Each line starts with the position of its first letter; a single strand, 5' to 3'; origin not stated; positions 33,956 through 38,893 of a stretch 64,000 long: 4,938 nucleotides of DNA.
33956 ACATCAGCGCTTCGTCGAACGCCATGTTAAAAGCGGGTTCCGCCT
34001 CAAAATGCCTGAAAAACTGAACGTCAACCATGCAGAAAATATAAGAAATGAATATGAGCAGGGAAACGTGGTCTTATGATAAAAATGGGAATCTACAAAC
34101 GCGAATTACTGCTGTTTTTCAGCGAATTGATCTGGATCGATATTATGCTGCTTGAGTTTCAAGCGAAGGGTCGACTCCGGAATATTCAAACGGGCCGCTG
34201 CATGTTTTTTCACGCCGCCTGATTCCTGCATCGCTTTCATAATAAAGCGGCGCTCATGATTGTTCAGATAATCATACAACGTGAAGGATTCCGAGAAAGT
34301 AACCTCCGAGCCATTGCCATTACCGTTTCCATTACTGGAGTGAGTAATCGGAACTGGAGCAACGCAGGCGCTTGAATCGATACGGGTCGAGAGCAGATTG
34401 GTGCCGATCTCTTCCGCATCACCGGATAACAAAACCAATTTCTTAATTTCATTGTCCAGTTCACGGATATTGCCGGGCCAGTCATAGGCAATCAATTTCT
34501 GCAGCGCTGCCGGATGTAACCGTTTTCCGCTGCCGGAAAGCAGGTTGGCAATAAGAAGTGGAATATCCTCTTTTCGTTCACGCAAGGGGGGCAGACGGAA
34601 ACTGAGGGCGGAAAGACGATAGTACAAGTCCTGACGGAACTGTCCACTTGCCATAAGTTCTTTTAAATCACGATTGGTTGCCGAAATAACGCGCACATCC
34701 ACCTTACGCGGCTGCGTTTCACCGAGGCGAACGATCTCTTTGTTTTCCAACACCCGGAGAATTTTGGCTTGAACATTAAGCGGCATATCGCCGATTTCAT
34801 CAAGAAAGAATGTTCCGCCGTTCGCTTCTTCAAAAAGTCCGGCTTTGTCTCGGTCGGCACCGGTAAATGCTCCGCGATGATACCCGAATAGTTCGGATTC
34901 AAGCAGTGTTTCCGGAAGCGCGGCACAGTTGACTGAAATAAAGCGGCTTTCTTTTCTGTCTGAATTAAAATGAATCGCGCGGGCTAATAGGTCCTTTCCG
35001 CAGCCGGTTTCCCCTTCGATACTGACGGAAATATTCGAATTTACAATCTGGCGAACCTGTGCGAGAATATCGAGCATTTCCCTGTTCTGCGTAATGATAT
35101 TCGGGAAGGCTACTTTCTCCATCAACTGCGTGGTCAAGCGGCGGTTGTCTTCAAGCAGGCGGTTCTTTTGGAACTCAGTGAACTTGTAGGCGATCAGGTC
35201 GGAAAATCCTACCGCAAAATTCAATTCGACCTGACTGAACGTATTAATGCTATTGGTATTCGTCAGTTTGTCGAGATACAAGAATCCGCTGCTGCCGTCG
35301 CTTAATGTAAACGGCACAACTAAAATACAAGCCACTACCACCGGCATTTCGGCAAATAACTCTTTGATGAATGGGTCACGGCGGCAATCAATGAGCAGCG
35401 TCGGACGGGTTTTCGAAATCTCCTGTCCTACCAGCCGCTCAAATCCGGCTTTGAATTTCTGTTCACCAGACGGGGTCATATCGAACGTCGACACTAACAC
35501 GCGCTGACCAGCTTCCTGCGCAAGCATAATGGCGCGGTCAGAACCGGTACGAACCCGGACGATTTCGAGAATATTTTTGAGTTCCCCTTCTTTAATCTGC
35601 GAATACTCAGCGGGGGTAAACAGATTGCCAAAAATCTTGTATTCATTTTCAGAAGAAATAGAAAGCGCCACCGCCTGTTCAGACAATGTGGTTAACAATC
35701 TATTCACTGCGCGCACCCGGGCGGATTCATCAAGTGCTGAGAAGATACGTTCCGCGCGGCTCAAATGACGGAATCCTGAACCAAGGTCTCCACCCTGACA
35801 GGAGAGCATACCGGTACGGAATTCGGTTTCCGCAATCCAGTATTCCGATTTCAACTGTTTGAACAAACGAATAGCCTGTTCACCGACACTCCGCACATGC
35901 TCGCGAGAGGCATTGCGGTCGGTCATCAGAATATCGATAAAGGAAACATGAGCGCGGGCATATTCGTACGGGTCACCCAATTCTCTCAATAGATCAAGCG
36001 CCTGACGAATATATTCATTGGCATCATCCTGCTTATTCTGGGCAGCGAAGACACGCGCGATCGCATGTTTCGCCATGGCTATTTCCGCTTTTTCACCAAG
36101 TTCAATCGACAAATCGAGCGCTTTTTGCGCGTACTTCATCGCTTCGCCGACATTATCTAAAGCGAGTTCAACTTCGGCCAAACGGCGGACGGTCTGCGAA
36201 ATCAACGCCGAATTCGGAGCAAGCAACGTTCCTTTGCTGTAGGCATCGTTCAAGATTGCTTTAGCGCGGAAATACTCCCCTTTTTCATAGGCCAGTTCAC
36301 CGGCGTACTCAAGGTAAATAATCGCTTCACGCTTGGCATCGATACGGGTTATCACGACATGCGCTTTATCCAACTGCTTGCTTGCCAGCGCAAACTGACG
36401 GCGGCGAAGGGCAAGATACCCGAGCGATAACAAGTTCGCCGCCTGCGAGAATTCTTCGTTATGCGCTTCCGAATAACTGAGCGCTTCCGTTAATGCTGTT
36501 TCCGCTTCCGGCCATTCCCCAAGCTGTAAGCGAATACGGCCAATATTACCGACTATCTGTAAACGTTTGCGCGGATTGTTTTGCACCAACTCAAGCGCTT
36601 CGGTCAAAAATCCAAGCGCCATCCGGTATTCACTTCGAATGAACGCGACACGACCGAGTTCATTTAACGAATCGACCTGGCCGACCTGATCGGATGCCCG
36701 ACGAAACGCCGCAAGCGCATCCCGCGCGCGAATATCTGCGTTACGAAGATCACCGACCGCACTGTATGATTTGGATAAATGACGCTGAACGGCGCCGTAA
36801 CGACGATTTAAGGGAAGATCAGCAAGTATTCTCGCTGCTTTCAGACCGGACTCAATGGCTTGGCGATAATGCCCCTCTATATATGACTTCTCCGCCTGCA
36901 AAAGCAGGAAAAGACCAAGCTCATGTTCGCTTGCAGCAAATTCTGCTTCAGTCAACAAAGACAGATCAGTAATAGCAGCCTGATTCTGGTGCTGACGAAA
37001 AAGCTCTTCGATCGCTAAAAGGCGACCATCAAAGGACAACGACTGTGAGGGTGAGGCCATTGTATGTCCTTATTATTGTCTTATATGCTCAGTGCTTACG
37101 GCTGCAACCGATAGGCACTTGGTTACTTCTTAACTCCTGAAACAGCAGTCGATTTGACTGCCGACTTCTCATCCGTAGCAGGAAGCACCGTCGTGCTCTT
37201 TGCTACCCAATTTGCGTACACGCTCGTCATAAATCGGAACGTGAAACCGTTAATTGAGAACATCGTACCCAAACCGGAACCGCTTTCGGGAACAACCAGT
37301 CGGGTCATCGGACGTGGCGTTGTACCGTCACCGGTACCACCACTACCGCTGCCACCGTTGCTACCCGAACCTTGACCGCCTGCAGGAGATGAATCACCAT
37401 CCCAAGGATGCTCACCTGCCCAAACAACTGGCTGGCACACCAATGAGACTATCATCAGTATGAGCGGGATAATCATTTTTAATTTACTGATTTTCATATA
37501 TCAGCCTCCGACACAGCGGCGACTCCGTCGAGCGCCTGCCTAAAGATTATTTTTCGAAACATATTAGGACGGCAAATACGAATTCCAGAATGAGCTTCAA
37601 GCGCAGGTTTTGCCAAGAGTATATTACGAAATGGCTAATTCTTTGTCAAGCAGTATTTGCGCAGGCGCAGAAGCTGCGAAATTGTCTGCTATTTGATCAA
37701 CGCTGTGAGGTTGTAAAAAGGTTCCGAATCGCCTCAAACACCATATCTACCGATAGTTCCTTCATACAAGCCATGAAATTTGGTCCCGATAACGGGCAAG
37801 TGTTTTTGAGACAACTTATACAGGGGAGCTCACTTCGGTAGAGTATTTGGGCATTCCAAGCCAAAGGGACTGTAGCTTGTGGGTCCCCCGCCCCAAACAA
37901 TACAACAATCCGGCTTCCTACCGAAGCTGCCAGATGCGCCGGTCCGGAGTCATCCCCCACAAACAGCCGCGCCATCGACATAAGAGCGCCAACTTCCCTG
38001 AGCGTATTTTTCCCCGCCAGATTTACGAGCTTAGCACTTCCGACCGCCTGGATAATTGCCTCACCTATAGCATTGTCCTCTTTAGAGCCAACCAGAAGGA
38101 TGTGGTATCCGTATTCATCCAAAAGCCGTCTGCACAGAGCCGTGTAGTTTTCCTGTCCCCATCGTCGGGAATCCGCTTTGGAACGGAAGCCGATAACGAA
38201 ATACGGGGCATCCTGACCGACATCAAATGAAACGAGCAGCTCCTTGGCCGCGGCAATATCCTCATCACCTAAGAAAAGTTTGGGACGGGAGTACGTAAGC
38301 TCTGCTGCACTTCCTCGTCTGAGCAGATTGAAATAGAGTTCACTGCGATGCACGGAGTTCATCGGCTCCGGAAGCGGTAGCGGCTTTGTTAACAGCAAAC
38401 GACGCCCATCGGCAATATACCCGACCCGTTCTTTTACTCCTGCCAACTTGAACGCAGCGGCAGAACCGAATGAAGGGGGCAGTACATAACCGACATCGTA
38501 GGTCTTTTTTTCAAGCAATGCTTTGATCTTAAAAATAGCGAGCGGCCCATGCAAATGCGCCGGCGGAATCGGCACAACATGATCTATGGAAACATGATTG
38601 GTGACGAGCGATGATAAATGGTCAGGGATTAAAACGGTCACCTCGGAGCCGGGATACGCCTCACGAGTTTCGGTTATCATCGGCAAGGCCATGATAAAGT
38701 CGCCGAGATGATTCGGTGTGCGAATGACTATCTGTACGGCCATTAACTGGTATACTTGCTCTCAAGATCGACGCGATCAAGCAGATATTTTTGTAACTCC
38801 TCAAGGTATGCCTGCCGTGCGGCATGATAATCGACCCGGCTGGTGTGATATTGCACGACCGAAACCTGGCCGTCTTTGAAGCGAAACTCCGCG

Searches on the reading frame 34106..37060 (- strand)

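Call 7: search_protein_families(library=pfam, proteins=[window:34106-37060:-], max_evalue=0.01)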
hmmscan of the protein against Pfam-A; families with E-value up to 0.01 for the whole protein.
window:34106-37060:- (984 aa): 14 families
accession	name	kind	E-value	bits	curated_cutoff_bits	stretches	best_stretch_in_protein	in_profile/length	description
PF00158.32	Sigma54_activat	-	1e-69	234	20.2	1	655-820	1-166/168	Sigma-54 interaction domain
PF14532.12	Sigma54_activ_2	-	3.8e-22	79.5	25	1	660-826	5-138/138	Sigma-54 interaction domain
PF13424.12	TPR_12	-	2.6e-17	63.2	30.1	2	292-360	7-77/77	Tetratricopeptide repeat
PF25601.1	AAA_lid_14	-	3.1e-15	56.2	27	1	827-896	1-76/87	AAA+ ATPase lid domain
PF02954.25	HTH_8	-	1.1e-10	41.5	22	1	936-971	6-41/42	Bacterial regulatory protein, Fis family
PF17874.7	TPR_MalT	-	1.5e-07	31.5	45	1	179-360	13-193/336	MalT-like TPR region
PF07719.23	TPR_2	-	3.1e-06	27.3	27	0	172-198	6-32/34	Tetratricopeptide repeat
PF07728.20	AAA_5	-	1e-05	26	22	1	681-798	4-124/139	AAA domain (dynein-related subfamily)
PF13176.12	TPR_7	-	1.4e-05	25.2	27.9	0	172-199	4-33/36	Tetratricopeptide repeat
PF07724.20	AAA_2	-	0.00074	20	27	1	676-790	3-115/166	AAA domain (Cdc48 subfamily)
PF10602.15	RPN7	-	0.0011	19.1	29.6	0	142-233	49-139/174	26S proteasome subunit RPN7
PF00515.34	TPR_1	-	0.0014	18.8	27.8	0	130-162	2-34/34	Tetratricopeptide repeat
PF13374.12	TPR_10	-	0.0048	17.3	27.5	0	328-361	2-35/42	Tetratricopeptide repeat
PF00004.35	AAA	-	0.0054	17.6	21.2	0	682-799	4-111/131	ATPase family associated with various cellular activities (AAA)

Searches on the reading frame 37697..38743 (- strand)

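Call 7: search_protein_families(library=pfam, proteins=[window:37697-38743:-], max_evalue=0.01)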
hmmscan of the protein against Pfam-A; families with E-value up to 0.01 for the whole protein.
window:37697-38743:- (348 aa): 1 family
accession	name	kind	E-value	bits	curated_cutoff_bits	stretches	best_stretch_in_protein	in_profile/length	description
PF01075.23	Glyco_transf_9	-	1.6e-35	123.1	22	1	71-318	2-243/247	Glycosyltransferase family 9 (heptosyltransferase)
